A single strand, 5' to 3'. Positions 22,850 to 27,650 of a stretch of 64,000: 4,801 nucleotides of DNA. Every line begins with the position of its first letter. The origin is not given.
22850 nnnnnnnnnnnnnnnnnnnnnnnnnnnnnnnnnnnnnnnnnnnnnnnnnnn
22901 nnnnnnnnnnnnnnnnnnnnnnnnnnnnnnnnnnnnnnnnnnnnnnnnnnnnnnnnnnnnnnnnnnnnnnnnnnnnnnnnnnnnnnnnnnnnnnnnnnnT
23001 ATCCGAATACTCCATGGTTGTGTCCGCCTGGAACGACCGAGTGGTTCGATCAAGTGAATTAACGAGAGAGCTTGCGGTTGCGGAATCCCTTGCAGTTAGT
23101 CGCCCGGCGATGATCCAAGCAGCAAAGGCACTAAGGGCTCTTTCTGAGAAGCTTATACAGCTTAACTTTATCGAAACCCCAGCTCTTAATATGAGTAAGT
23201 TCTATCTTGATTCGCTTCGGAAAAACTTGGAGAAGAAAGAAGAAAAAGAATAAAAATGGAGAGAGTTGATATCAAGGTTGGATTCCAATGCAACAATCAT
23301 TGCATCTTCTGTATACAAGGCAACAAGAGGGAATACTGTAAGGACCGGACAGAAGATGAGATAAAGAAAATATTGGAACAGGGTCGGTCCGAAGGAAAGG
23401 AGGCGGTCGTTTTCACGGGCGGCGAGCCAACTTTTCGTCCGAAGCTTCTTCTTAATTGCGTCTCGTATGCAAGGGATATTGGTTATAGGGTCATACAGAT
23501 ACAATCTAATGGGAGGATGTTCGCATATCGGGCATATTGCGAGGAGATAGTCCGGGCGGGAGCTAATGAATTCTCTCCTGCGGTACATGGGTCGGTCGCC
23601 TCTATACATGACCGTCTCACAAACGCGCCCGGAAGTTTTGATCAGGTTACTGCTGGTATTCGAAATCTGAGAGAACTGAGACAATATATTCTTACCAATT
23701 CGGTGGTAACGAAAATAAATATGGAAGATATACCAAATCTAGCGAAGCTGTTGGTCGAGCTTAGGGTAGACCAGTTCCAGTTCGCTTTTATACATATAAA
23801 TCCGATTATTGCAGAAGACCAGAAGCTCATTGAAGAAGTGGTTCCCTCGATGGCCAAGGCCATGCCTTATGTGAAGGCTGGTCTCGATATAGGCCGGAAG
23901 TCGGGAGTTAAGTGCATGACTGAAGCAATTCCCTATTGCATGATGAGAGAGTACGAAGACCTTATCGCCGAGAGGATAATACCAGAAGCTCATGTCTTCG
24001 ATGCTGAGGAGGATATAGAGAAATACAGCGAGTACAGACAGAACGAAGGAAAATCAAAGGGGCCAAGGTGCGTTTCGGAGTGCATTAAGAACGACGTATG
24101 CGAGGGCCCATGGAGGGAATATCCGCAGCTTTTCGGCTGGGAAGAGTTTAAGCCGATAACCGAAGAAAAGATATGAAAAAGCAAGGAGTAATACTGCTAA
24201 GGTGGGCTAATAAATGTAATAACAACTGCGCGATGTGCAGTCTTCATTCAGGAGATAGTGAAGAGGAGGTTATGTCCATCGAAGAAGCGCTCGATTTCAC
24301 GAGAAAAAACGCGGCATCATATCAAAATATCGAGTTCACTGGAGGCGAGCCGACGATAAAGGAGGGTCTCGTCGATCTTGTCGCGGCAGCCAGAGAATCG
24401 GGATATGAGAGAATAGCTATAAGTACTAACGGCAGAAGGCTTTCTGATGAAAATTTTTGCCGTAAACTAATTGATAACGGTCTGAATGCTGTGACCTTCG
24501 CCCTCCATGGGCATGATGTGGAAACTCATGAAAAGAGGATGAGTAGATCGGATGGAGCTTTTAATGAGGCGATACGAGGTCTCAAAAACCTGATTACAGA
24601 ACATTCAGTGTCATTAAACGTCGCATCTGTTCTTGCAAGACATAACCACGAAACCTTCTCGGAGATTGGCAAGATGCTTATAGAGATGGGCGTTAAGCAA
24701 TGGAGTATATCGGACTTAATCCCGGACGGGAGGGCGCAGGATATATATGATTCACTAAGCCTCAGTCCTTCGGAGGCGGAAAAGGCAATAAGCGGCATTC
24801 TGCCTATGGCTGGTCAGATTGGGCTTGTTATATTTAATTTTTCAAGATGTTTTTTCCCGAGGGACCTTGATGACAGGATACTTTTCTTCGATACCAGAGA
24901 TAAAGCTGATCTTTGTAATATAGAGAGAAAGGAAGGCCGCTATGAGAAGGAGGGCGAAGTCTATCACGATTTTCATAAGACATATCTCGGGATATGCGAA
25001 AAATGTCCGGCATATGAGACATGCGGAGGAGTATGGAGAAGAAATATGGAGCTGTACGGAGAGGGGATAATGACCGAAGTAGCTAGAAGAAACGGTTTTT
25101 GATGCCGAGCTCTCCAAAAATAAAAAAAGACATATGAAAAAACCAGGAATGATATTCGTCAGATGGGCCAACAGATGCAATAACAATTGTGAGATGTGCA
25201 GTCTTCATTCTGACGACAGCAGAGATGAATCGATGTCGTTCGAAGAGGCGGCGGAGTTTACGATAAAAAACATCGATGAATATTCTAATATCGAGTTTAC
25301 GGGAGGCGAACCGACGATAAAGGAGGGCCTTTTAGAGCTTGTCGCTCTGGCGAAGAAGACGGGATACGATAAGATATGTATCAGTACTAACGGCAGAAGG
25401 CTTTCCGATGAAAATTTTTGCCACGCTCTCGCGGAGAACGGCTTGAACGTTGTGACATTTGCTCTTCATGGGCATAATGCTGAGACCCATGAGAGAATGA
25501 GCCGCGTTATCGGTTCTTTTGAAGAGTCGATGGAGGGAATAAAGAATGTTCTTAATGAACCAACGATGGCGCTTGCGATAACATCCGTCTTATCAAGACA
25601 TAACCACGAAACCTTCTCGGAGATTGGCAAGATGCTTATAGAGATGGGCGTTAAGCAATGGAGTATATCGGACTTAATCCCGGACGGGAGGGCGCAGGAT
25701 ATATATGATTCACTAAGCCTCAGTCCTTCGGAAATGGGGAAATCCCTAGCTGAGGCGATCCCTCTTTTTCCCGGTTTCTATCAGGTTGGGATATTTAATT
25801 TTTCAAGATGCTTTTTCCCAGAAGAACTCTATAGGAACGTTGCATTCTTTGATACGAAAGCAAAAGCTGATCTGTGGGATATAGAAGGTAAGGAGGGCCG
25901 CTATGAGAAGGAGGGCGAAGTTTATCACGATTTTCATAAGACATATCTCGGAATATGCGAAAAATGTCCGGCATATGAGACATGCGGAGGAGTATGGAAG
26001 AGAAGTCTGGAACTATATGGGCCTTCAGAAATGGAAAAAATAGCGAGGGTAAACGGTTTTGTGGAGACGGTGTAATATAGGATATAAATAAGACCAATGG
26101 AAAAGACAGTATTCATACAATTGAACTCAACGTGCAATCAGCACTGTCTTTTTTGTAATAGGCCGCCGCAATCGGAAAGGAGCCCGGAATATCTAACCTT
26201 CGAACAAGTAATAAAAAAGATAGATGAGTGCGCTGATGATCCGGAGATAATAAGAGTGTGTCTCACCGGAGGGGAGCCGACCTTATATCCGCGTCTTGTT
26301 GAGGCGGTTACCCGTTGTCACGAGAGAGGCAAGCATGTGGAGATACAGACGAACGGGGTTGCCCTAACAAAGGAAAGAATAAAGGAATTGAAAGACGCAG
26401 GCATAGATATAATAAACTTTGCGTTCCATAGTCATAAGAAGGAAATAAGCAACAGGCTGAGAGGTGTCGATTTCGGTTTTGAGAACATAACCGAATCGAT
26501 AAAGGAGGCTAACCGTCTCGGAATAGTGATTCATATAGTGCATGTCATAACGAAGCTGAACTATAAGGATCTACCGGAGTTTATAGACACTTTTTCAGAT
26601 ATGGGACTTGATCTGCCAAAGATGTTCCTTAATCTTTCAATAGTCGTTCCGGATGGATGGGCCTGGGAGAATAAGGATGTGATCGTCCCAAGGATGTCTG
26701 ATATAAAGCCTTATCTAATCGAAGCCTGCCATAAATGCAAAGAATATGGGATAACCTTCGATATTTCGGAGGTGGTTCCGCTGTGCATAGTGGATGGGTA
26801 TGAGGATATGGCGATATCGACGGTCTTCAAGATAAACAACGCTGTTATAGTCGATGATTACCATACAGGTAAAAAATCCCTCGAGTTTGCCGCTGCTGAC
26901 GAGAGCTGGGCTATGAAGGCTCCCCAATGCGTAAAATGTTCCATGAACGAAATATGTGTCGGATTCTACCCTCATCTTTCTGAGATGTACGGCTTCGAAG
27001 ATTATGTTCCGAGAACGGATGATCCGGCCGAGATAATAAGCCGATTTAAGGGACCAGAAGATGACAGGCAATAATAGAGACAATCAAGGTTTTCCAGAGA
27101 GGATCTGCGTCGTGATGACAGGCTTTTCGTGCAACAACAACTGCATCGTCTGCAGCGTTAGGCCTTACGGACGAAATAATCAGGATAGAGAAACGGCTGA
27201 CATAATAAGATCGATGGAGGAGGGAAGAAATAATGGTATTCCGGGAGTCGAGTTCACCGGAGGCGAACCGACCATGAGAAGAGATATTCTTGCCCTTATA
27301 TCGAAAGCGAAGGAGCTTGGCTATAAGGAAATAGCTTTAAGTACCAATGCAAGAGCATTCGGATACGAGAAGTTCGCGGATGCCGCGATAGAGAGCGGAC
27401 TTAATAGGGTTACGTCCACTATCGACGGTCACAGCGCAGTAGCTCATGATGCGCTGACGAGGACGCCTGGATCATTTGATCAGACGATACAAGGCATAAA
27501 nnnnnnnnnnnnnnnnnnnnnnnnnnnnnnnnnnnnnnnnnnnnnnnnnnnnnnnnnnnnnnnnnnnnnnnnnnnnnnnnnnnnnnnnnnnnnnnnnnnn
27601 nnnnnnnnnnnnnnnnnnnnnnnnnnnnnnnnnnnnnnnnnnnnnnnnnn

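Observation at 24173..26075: Recent tandem duplication with gene-conversion mosaic between rSAM paralogs 2 and 3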

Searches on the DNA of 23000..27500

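Call 36: search_rna_families(source=window, start=23000, end=27500, threshold=evalue, max_evalue=1)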
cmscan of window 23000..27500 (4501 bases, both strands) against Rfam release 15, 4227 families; matches with E-value up to 1: 1.
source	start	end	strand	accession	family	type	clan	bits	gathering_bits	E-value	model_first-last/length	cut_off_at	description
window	25784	25826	+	RF03071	Sodium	Cis-reg; riboswitch;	-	23.3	40.5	0.099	1-55/55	no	Na+ riboswitch aptamer (DUF1646)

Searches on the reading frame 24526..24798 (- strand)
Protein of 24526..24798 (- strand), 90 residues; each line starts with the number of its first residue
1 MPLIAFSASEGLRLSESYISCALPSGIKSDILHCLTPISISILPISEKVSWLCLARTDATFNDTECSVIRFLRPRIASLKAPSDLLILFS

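Call 61: search_protein_families(library=pfam, proteins=[window:24526-24798:-], max_evalue=0.01)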
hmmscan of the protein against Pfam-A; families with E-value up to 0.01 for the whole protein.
window:24526-24798:- (90 aa): 0 families
